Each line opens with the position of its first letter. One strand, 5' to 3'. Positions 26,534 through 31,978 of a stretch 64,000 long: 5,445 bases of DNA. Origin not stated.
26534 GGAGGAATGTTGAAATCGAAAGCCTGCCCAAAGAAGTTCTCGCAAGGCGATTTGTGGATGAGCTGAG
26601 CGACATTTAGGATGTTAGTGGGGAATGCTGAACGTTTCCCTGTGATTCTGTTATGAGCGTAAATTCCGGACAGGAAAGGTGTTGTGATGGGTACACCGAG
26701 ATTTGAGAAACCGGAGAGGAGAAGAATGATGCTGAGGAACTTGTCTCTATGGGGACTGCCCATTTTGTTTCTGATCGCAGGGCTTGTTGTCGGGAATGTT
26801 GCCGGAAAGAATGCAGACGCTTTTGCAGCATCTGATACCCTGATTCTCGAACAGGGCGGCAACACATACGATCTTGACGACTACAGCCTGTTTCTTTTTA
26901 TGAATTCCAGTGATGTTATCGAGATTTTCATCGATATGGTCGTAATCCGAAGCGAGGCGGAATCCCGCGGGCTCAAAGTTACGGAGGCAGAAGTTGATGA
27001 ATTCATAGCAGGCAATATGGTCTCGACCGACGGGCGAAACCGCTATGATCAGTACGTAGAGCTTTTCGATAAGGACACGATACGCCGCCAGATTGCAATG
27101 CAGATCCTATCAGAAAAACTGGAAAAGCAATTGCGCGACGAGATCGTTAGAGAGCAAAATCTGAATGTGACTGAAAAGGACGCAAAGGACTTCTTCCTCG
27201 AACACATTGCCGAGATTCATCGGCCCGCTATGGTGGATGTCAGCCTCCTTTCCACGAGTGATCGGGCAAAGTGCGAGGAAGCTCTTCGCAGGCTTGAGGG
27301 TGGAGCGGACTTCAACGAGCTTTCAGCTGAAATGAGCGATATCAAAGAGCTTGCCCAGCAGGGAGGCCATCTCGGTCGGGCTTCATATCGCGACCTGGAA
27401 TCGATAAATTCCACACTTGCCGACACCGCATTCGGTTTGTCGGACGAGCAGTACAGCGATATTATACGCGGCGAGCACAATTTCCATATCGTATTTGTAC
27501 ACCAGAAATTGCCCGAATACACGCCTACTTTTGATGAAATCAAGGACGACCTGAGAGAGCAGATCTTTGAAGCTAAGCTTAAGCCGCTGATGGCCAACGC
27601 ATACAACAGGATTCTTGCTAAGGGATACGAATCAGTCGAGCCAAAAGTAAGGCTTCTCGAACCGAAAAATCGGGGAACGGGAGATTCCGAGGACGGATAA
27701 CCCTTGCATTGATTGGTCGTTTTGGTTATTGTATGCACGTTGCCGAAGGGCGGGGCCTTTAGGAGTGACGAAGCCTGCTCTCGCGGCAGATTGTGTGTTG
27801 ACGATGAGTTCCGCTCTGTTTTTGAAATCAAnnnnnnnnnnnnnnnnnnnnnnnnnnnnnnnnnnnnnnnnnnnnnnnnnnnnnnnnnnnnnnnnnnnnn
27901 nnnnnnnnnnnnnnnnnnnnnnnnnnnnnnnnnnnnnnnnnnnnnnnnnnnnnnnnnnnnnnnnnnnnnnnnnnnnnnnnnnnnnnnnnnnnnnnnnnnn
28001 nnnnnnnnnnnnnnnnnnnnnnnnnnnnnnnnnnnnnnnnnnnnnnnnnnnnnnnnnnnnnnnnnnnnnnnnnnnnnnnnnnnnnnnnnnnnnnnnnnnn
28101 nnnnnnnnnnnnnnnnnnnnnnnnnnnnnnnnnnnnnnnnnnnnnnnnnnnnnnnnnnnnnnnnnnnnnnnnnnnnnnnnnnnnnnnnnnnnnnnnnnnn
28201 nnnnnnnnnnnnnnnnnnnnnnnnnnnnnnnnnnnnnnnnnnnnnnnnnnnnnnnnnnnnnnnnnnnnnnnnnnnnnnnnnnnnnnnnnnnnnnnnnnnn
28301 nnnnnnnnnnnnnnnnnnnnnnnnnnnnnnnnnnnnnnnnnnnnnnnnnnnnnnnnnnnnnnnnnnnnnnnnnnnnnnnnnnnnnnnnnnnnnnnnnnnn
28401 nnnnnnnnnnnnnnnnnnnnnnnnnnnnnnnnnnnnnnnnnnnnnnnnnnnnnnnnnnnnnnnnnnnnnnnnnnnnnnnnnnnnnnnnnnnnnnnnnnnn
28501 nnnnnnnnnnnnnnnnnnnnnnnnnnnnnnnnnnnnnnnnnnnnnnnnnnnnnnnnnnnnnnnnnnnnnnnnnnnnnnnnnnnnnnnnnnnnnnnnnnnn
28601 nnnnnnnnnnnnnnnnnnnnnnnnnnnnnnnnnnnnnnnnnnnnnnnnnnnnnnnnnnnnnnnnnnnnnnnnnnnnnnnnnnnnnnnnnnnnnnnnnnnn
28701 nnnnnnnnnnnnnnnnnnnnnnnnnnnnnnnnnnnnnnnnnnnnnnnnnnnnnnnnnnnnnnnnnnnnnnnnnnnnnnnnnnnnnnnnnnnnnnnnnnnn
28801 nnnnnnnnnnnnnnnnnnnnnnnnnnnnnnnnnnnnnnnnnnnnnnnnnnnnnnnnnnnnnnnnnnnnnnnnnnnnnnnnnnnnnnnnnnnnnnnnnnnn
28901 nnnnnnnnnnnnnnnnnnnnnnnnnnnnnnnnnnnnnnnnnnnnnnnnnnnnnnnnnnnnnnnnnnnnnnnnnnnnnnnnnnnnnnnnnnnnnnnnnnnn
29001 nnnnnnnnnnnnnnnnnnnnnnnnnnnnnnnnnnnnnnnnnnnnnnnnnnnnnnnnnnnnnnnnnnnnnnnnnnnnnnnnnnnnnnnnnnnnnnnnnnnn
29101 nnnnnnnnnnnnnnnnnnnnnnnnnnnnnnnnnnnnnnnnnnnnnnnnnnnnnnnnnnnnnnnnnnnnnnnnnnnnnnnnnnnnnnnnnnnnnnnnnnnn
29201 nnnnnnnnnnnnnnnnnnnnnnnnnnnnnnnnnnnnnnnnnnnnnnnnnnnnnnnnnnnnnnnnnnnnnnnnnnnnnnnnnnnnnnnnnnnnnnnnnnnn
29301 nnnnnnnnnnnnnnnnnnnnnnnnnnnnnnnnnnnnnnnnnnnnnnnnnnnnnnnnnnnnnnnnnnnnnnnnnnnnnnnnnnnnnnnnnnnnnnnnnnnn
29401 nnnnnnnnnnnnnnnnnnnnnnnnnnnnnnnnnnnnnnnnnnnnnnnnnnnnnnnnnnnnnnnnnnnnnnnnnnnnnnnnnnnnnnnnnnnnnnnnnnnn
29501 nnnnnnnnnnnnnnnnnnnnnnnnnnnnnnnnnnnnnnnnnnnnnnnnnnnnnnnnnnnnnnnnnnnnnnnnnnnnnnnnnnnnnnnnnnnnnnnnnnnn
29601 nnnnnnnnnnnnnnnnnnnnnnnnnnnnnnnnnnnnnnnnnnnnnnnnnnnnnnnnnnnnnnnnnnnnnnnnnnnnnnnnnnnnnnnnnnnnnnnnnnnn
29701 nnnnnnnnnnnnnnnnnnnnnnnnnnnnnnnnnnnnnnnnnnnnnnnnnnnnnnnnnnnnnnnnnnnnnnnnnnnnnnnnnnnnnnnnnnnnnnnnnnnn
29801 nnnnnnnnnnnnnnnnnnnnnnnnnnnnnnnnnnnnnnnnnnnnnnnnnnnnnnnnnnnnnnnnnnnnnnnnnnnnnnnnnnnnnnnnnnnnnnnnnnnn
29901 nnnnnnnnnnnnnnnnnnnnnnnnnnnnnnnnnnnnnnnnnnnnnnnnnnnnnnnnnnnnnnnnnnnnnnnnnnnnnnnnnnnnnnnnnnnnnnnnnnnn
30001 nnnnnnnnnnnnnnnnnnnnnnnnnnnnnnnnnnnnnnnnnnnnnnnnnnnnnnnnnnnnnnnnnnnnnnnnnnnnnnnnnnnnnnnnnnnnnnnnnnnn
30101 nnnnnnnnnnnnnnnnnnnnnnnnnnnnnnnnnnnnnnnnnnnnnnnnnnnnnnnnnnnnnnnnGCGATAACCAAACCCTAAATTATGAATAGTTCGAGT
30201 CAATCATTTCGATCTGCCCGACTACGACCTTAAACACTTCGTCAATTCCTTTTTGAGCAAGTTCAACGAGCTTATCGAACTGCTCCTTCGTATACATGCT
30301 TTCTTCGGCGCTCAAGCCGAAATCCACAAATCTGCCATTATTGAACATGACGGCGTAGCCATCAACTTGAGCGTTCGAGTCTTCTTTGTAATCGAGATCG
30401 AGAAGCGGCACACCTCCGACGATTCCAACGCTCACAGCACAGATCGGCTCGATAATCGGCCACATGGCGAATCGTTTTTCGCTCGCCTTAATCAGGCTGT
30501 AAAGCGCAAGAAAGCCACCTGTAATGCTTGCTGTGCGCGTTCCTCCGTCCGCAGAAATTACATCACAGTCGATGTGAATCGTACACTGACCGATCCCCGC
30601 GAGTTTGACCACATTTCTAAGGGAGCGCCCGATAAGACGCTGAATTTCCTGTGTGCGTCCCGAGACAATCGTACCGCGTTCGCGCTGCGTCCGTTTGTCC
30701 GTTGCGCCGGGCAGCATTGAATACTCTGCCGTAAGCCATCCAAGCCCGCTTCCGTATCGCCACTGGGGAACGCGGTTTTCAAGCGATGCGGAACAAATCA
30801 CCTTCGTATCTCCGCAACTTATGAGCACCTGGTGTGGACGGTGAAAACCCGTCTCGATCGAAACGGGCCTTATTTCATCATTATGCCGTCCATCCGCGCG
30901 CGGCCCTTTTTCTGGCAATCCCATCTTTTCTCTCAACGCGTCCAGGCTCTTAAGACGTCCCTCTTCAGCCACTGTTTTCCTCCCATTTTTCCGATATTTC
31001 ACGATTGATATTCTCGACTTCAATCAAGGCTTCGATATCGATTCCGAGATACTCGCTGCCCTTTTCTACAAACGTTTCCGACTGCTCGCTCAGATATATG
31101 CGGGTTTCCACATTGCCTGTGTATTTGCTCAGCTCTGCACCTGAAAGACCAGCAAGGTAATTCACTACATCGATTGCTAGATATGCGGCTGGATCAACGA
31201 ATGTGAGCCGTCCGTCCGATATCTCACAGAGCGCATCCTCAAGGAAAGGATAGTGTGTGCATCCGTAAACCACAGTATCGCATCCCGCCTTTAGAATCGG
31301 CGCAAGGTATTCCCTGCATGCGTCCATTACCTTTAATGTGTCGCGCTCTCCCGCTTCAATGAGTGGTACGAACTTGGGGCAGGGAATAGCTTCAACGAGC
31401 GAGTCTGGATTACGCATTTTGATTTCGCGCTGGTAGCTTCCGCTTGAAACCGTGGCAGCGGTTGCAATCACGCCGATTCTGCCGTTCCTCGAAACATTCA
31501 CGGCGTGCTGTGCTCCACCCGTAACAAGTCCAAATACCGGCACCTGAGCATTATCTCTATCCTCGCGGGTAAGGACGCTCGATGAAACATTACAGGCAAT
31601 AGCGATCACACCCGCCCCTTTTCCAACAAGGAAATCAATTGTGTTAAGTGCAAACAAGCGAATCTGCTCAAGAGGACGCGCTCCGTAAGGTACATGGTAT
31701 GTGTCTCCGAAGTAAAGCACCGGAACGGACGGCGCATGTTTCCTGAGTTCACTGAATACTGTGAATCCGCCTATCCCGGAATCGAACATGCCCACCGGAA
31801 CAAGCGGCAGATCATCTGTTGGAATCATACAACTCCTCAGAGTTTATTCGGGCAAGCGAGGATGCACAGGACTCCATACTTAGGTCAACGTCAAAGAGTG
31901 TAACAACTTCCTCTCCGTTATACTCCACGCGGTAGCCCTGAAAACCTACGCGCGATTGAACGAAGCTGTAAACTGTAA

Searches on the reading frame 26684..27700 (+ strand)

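Call 17: search_protein_families(library=pfam, proteins=[window:26684-27700:+], max_evalue=0.001)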
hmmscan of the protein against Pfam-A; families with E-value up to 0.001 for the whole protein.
window:26684-27700:+ (338 aa): 4 families
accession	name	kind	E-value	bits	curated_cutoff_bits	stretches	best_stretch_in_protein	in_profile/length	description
PF13145.12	Rotamase_2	-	1.2e-15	58.8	27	1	162-288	1-121/121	PPIC-type PPIASE domain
PF00639.27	Rotamase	-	3.8e-08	34.6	21.7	1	194-273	19-96/97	PPIC-type PPIASE domain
PF13616.12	Rotamase_3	-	4.2e-06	27.7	22.5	1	191-275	34-115/116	PPIC-type PPIASE domain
PF13623.11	SurA_N_2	-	0.00076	19.8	28.5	0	76-113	87-124/145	SurA-like N-terminal domain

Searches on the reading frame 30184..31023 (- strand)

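Call 17: search_protein_families(library=pfam, proteins=[window:30184-31023:-], max_evalue=0.001)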
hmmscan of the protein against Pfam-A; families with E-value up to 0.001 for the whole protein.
window:30184-31023:- (279 aa): 2 families
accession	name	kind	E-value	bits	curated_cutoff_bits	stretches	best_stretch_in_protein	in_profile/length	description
PF01138.27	RNase_PH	-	1.3e-24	87.5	25.5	1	50-175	1-125/130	3' exoribonuclease family, domain 1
PF03725.20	RNase_PH_C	-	2.7e-07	30.9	20.8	1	193-259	2-67/67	3' exoribonuclease family, domain 2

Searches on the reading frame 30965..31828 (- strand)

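Call 17: search_protein_families(library=pfam, proteins=[window:30965-31828:-], max_evalue=0.001)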
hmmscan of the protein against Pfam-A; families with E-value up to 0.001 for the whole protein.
window:30965-31828:- (287 aa): 1 family
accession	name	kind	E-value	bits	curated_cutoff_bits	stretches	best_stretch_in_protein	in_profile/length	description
PF01177.27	Asp_Glu_race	-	4.3e-17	63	31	1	27-215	19-205/211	Asp/Glu/Hydantoin racemase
